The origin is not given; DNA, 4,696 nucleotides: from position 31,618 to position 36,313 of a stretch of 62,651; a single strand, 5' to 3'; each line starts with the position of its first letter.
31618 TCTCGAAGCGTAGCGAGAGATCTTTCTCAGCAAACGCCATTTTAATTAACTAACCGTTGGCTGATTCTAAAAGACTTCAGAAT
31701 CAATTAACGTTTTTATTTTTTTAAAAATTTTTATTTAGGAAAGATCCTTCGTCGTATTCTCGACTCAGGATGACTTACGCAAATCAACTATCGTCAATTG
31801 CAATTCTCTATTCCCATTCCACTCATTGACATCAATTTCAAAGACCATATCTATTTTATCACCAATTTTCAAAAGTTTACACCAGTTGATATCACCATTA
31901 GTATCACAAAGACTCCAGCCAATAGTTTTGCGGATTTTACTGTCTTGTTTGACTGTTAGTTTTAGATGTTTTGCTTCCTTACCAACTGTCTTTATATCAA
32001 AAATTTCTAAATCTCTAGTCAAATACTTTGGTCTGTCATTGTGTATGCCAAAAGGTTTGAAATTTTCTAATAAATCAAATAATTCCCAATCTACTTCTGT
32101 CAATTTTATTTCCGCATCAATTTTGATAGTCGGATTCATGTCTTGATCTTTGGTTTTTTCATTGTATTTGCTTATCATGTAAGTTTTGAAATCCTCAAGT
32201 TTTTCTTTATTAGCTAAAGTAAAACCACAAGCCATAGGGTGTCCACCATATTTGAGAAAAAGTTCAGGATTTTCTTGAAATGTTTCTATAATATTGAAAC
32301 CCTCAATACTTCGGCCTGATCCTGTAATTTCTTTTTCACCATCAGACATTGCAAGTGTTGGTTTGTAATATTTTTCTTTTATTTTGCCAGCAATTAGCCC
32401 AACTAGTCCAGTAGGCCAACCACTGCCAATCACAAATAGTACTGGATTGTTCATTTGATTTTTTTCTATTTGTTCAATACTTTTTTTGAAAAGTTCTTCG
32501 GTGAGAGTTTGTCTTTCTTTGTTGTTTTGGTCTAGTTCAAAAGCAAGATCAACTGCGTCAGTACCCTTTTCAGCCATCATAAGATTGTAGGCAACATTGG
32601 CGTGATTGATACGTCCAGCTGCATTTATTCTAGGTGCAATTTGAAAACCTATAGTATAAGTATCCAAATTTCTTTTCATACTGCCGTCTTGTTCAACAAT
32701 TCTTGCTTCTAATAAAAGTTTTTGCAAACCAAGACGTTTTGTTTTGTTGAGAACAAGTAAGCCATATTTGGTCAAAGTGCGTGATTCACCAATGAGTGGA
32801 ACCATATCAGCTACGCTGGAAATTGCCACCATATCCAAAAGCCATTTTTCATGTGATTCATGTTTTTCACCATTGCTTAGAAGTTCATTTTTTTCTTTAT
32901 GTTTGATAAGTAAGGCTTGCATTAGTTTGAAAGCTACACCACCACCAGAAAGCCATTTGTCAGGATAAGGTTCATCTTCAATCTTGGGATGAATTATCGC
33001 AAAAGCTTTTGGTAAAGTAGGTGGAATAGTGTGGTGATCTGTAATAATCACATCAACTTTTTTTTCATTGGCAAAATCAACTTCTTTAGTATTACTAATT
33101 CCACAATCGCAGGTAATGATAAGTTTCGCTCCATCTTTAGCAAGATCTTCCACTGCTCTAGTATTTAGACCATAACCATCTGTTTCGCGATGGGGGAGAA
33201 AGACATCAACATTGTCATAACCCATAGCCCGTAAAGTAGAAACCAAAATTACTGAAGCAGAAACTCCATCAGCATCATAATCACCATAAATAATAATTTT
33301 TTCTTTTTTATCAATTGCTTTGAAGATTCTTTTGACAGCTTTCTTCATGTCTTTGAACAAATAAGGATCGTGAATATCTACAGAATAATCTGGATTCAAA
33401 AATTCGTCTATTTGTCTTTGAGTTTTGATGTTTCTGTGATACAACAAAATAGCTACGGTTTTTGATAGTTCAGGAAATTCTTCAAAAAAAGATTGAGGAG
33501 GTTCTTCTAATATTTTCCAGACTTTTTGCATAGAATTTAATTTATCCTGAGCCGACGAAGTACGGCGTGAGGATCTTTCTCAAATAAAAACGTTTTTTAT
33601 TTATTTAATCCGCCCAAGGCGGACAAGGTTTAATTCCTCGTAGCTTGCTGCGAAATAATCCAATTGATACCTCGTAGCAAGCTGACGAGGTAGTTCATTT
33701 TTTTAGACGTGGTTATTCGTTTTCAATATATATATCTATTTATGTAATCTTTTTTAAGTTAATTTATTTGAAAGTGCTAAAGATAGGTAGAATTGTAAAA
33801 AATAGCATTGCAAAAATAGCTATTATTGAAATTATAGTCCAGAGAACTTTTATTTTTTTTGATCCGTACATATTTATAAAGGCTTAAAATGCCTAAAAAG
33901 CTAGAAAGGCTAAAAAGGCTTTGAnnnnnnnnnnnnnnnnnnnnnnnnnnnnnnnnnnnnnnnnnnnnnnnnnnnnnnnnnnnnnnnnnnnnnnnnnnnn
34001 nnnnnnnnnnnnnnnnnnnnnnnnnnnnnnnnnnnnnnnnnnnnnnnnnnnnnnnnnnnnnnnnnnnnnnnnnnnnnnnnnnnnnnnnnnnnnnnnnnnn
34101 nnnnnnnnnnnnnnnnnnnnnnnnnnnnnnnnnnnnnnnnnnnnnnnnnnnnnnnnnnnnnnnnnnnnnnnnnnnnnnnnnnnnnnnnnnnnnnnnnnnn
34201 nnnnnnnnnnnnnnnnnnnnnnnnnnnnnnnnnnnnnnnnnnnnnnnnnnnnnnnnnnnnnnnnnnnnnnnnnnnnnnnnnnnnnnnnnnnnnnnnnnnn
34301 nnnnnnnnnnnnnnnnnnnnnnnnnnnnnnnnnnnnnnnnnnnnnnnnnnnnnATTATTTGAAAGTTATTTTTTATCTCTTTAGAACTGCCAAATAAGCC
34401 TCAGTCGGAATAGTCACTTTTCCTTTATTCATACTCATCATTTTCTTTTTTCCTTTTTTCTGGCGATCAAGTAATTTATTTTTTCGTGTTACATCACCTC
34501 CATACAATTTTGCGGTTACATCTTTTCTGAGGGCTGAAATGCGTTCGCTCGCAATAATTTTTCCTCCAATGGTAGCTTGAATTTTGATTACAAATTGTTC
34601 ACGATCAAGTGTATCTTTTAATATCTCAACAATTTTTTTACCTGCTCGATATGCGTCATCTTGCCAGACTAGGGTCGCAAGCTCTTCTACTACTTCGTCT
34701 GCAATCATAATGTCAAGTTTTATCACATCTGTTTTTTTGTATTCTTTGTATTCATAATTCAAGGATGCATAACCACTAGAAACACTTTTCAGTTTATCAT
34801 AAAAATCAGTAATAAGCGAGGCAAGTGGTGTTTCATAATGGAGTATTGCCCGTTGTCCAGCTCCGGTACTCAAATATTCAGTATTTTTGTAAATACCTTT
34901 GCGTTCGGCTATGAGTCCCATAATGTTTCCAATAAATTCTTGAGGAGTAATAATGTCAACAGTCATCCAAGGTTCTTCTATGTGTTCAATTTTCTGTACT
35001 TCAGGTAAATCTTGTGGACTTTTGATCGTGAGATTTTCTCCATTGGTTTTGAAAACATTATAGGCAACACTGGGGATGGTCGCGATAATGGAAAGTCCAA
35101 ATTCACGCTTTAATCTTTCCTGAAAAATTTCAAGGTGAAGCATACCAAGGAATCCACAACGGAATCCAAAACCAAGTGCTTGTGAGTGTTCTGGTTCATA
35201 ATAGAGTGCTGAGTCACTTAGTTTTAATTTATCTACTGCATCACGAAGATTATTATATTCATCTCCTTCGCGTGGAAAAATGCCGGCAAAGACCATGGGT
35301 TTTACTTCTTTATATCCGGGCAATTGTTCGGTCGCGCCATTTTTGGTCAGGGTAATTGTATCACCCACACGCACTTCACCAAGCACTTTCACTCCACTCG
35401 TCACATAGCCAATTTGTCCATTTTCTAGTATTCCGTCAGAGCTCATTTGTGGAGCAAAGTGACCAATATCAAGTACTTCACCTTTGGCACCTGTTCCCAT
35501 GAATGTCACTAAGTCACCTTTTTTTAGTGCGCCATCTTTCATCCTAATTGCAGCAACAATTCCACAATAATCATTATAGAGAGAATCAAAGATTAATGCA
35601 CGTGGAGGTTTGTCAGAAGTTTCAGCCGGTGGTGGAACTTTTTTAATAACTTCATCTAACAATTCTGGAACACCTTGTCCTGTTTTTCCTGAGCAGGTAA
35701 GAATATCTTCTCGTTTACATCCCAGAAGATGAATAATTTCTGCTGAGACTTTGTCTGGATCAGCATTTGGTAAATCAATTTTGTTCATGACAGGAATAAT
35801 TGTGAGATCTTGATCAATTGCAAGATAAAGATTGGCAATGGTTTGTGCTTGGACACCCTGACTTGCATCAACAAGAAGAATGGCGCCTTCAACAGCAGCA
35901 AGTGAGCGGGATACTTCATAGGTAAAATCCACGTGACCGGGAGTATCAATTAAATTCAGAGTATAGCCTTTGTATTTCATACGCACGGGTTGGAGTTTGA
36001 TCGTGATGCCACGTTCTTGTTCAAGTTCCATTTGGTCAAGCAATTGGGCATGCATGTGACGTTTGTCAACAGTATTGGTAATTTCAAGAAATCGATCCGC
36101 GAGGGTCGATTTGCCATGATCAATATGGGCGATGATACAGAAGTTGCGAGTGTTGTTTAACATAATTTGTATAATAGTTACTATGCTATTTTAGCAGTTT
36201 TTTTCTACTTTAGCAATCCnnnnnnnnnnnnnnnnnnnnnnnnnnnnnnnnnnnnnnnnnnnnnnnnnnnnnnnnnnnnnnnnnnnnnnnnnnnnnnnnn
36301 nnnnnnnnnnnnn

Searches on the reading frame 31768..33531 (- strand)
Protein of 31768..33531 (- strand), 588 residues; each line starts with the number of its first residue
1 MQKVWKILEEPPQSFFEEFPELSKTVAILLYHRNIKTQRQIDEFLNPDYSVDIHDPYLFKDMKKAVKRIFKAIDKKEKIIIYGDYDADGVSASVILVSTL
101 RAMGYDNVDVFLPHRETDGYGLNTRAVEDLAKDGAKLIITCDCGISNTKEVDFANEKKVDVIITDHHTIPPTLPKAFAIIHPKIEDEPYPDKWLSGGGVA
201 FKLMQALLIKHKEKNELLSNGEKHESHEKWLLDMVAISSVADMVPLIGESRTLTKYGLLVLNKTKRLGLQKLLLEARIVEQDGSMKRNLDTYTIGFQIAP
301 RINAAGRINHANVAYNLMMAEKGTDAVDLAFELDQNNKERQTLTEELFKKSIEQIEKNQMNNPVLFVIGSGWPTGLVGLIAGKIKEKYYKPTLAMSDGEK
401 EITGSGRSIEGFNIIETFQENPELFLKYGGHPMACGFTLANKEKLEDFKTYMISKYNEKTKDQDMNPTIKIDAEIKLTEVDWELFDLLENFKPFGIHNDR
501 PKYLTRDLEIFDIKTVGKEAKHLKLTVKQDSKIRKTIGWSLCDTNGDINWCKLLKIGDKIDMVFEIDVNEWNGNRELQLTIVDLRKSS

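Call 59: search_protein_families(library=pfam, proteins=[window:31768-33531:-], max_evalue=0.00001)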
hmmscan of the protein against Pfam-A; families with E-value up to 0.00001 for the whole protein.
window:31768-33531:- (588 aa): 3 families
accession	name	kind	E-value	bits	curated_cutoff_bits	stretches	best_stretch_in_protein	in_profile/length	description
PF17768.7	RecJ_OB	-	8.8e-27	93.7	27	1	471-583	1-107/107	RecJ OB domain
PF01368.27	DHH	-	1.1e-24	87.5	28.1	1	78-214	1-109/125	DHH family, N-terminal domain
PF02272.25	DHHA1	-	3.3e-11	44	25.9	1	363-453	3-97/102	DHHA1 domain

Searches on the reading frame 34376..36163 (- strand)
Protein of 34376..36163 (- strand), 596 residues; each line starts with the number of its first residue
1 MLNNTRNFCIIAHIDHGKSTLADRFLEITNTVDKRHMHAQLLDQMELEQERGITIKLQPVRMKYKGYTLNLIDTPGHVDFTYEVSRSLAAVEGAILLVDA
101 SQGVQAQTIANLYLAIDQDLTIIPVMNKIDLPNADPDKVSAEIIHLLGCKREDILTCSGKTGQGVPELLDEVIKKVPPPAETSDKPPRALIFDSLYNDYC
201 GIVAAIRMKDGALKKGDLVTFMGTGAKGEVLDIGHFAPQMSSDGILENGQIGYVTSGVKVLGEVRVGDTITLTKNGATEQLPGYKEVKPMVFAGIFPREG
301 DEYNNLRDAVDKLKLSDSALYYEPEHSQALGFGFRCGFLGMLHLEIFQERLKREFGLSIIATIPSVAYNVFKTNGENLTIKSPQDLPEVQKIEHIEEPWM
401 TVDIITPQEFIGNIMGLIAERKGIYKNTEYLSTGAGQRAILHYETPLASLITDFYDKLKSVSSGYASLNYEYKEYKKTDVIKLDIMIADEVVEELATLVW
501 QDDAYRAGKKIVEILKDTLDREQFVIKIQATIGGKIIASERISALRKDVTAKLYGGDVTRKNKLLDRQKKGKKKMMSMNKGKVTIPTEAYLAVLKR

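Call 29: search_protein_families(library=pfam, proteins=[window:34376-36163:-], max_evalue=0.001)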
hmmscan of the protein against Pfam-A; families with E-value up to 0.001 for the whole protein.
window:34376-36163:- (596 aa): 5 families
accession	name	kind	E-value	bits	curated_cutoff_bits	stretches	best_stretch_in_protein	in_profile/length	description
PF00009.33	GTP_EFTU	-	3.8e-57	193.4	26.5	1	4-178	2-188/188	Elongation factor Tu GTP binding domain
PF06421.17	LepA_C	-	6.1e-38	129.7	29.7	1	488-595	2-107/107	GTP-binding protein LepA C-terminus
PF00679.30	EFG_C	-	2.6e-21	75.9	27.9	1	395-480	2-83/89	Elongation factor G C-terminus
PF03144.31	GTP_EFTU_D2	-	9.2e-07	29.6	30.3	1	201-271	1-73/73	Elongation factor Tu domain 2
PF01926.29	MMR_HSR1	-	2.5e-05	24.8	21.9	1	16-128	10-113/113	50S ribosome-binding GTPase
